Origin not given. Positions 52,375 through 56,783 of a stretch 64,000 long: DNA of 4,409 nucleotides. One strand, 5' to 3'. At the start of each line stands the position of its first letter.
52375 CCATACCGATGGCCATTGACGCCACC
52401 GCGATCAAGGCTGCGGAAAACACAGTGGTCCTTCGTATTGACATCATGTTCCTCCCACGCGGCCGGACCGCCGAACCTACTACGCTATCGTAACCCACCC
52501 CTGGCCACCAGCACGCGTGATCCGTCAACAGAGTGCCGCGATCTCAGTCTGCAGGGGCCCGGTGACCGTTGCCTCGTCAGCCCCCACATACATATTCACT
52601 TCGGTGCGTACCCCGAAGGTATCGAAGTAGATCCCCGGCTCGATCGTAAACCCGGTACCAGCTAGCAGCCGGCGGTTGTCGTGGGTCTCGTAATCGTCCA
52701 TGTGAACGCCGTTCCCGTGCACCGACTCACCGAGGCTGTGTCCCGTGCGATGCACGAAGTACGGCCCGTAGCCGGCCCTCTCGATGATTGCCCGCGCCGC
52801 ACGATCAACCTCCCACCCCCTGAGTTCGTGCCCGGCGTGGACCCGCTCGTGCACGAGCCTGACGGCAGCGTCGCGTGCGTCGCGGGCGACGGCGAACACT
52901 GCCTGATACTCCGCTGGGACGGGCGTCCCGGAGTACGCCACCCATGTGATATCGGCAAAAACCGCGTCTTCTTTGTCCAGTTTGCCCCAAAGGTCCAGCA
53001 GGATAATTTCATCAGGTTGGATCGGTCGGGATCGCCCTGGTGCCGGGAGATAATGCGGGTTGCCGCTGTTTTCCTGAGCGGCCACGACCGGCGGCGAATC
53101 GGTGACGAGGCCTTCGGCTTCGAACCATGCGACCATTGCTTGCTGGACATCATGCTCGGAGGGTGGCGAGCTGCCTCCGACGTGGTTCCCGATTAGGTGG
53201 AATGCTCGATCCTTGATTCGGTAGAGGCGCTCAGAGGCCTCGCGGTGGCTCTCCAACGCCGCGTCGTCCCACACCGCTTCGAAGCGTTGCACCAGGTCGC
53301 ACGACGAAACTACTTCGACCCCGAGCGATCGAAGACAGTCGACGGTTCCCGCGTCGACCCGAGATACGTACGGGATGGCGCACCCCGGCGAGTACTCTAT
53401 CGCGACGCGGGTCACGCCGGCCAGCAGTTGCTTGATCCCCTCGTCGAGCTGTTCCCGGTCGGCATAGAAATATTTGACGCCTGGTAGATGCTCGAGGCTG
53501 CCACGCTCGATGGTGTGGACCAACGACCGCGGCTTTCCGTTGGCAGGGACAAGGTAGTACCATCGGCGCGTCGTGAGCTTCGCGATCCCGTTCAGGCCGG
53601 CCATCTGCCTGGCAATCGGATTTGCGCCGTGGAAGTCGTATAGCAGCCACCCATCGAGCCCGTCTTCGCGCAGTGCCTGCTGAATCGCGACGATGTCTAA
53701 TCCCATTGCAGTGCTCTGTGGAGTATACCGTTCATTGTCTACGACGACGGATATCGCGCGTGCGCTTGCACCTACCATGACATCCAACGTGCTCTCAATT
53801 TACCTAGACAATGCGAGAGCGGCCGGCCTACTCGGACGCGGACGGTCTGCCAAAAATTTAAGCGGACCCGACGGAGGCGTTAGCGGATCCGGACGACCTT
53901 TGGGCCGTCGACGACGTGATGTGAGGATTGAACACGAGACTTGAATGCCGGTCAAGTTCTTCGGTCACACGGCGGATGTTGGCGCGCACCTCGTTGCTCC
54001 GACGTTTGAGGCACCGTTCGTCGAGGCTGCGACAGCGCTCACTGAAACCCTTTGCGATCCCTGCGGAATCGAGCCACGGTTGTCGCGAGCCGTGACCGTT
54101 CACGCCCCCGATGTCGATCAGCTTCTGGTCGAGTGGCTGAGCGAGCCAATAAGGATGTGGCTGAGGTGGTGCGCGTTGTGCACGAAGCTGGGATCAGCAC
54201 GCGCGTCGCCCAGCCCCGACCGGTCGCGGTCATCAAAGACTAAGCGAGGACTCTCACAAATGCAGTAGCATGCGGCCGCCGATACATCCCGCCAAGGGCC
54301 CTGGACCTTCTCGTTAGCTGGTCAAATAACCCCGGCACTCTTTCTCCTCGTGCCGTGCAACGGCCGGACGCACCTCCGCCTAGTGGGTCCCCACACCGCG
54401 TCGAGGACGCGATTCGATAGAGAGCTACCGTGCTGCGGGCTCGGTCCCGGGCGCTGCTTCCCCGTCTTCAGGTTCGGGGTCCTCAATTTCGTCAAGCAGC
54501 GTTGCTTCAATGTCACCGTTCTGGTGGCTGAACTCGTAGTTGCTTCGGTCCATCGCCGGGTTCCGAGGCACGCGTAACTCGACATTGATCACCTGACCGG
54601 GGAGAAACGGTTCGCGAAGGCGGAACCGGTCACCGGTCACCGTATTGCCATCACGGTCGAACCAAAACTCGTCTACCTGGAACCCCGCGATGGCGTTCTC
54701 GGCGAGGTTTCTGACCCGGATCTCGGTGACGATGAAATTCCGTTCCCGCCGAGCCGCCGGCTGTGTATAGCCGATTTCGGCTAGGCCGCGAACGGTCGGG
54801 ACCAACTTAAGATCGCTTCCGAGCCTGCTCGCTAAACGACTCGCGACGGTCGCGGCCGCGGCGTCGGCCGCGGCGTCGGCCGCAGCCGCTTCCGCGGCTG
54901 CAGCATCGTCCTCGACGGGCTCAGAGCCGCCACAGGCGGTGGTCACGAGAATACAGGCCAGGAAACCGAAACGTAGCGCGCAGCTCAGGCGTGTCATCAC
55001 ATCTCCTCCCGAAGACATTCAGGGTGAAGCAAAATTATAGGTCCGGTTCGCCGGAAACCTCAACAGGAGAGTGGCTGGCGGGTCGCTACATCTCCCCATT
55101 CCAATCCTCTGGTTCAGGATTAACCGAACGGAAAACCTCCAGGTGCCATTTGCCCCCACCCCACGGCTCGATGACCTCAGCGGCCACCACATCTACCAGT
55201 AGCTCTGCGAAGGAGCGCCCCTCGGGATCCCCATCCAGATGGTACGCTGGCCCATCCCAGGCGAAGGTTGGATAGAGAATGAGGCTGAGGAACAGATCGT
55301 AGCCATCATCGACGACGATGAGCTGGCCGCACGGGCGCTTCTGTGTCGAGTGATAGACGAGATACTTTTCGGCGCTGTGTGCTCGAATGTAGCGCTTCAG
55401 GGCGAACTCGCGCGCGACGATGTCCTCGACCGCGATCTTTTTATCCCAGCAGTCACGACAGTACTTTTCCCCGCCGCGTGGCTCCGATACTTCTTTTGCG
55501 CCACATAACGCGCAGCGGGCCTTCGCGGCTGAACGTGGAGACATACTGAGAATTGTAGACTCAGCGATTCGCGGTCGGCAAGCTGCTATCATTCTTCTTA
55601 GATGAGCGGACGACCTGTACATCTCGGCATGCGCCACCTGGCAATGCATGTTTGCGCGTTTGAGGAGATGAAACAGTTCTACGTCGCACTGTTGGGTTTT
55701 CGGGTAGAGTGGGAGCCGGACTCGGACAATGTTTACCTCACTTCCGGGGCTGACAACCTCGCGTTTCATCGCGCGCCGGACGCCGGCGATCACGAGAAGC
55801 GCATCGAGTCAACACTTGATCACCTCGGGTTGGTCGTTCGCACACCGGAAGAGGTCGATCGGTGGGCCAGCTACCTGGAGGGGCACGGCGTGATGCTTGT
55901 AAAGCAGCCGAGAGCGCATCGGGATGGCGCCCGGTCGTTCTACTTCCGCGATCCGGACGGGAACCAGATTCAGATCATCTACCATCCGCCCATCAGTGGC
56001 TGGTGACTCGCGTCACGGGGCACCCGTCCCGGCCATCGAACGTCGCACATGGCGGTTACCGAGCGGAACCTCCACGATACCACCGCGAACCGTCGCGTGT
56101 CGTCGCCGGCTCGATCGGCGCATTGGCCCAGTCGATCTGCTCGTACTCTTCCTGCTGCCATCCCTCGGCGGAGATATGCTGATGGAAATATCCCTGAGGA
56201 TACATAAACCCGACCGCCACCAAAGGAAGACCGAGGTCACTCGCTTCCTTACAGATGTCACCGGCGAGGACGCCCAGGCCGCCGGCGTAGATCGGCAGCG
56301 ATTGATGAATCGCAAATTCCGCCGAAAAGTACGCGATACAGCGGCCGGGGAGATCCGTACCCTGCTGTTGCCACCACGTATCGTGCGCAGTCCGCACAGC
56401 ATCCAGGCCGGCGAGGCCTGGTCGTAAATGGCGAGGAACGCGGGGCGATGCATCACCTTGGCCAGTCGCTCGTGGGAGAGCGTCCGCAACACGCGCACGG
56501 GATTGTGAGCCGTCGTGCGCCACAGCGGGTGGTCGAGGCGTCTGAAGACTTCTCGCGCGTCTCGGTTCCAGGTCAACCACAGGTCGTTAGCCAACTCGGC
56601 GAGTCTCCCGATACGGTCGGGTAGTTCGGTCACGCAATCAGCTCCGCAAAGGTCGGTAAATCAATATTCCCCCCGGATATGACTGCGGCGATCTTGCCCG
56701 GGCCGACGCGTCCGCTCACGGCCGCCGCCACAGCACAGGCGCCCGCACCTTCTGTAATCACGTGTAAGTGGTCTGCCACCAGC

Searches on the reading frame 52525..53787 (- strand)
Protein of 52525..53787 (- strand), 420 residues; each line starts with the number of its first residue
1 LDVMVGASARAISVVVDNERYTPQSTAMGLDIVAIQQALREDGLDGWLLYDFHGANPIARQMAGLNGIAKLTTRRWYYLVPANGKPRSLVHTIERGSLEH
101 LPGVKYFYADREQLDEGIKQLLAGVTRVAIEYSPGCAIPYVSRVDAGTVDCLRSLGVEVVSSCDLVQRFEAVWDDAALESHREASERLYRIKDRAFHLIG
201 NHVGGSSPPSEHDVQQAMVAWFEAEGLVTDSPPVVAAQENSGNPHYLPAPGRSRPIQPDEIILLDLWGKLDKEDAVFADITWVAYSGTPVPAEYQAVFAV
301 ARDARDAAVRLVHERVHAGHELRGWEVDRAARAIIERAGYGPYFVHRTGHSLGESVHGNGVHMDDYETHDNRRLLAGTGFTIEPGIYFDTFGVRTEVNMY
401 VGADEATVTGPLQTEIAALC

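Call 21: search_protein_families(library=pfam, proteins=[window:52525-53787:-], max_evalue=0.01)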
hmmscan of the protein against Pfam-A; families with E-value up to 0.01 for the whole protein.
window:52525-53787:- (420 aa): 1 family
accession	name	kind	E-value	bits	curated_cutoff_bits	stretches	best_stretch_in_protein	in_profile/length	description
PF00557.29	Peptidase_M24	-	3.2e-34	119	23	1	180-401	2-206/208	Metallopeptidase family M24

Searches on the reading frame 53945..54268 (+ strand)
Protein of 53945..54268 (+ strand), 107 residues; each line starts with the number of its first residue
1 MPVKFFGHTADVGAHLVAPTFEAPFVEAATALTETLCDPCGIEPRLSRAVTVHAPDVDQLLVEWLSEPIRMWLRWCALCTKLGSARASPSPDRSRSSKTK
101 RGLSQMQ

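Call 21: search_protein_families(library=pfam, proteins=[window:53945-54268:+], max_evalue=0.01)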
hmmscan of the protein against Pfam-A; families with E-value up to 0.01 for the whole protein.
window:53945-54268:+ (107 aa): 1 family
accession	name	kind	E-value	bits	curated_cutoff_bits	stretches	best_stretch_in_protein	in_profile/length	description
PF01951.21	Archease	-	2.7e-14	54.1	25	1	5-70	3-68/136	Archease protein family (MTH1598/TM1083)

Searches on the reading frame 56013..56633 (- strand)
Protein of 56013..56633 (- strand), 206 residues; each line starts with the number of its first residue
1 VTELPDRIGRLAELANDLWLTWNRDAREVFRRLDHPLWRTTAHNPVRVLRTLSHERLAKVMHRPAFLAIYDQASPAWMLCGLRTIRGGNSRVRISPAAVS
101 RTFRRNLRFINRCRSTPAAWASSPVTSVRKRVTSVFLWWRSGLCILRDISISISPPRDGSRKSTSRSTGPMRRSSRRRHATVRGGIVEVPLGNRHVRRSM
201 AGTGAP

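Call 77: search_protein_families(library=pfam, proteins=[window:56013-56633:-], max_evalue=0.01)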
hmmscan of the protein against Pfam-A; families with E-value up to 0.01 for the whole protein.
window:56013-56633:- (206 aa): 1 family
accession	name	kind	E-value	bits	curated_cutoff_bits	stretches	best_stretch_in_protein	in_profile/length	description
PF11897.13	DUF3417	-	1.7e-18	67.5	25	1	4-73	1-70/109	Protein of unknown function (DUF3417)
